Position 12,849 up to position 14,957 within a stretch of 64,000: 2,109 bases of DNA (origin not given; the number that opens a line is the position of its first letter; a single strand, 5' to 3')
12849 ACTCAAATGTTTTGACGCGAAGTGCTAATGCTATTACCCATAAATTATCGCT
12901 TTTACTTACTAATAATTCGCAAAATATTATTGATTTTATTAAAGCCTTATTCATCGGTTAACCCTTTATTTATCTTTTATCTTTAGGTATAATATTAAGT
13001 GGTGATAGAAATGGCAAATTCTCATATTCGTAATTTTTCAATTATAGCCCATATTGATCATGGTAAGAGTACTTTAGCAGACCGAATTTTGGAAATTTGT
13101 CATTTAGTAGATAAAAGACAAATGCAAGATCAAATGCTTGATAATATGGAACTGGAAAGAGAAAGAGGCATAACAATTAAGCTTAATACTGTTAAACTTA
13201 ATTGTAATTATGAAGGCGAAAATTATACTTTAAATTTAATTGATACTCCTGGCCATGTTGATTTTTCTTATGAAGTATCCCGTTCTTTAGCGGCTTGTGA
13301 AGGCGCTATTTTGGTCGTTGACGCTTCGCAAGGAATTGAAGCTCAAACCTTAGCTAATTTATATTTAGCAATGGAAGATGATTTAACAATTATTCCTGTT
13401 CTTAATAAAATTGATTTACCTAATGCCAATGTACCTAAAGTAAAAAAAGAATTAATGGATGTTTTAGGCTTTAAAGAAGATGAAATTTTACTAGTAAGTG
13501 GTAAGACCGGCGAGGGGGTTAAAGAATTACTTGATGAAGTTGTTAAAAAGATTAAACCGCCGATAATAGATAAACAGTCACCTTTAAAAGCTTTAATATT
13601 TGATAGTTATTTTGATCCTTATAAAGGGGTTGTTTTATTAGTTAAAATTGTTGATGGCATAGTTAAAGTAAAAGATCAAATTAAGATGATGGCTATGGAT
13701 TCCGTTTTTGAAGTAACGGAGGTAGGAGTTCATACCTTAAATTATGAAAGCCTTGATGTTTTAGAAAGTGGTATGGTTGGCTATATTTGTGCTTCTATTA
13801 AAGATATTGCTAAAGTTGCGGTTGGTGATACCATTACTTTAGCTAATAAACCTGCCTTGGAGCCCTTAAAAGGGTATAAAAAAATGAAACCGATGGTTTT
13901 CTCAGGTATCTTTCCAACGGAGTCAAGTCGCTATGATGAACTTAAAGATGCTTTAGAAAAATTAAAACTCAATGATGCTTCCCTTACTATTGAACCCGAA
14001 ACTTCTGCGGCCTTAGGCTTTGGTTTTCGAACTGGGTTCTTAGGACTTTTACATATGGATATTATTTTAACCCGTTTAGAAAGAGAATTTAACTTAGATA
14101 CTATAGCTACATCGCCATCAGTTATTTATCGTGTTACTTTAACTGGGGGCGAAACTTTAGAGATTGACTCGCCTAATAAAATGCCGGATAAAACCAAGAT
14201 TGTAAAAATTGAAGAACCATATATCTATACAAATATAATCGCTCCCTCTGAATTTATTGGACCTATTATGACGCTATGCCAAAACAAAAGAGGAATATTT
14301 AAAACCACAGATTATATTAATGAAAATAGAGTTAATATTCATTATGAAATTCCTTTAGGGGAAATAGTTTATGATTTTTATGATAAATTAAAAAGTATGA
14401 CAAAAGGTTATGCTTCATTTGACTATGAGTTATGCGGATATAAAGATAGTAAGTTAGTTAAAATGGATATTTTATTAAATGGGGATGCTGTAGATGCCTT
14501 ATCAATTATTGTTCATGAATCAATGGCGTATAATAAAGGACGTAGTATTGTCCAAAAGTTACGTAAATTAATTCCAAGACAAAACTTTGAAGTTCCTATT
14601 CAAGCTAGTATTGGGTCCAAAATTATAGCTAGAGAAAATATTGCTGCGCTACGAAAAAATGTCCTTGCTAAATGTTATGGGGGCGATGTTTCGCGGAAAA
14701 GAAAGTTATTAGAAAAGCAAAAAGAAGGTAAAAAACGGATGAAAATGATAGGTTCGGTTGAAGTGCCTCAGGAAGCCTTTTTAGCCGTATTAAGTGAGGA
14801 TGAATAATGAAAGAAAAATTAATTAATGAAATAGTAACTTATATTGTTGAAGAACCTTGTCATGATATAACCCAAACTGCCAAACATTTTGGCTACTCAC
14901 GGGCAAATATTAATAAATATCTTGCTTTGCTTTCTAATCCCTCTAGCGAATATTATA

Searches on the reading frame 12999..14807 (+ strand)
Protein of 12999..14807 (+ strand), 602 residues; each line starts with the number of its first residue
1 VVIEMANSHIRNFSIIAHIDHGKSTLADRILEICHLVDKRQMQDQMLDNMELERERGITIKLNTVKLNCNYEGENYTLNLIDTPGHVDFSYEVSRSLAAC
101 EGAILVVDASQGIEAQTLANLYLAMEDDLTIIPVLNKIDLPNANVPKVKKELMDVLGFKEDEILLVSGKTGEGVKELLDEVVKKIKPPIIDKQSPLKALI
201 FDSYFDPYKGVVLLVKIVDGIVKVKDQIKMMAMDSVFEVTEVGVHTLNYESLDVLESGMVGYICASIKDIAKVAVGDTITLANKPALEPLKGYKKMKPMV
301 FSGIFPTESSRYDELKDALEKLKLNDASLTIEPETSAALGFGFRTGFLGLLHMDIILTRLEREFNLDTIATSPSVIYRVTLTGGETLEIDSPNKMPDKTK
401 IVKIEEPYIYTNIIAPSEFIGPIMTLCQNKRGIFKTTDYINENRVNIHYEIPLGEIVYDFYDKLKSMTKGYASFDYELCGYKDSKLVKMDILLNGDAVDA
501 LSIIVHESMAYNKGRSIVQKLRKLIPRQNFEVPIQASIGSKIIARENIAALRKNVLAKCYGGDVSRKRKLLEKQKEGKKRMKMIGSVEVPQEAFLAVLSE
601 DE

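Call 97: search_protein_families(library=pfam, proteins=[window:12999-14807:+], max_evalue=0.00001)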
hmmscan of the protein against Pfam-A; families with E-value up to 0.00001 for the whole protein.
window:12999-14807:+ (602 aa): 4 families
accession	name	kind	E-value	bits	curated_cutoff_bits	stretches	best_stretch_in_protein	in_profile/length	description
PF00009.33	GTP_EFTU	-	2.2e-57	194.1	26.5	1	9-186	2-187/188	Elongation factor Tu GTP binding domain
PF06421.17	LepA_C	-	3e-51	172.5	29.7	1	493-599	1-107/107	GTP-binding protein LepA C-terminus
PF00679.30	EFG_C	-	3.3e-23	82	27.9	1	404-490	2-87/89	Elongation factor G C-terminus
PF03144.31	GTP_EFTU_D2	-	2.2e-07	31.7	30.3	1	210-280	1-73/73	Elongation factor Tu domain 2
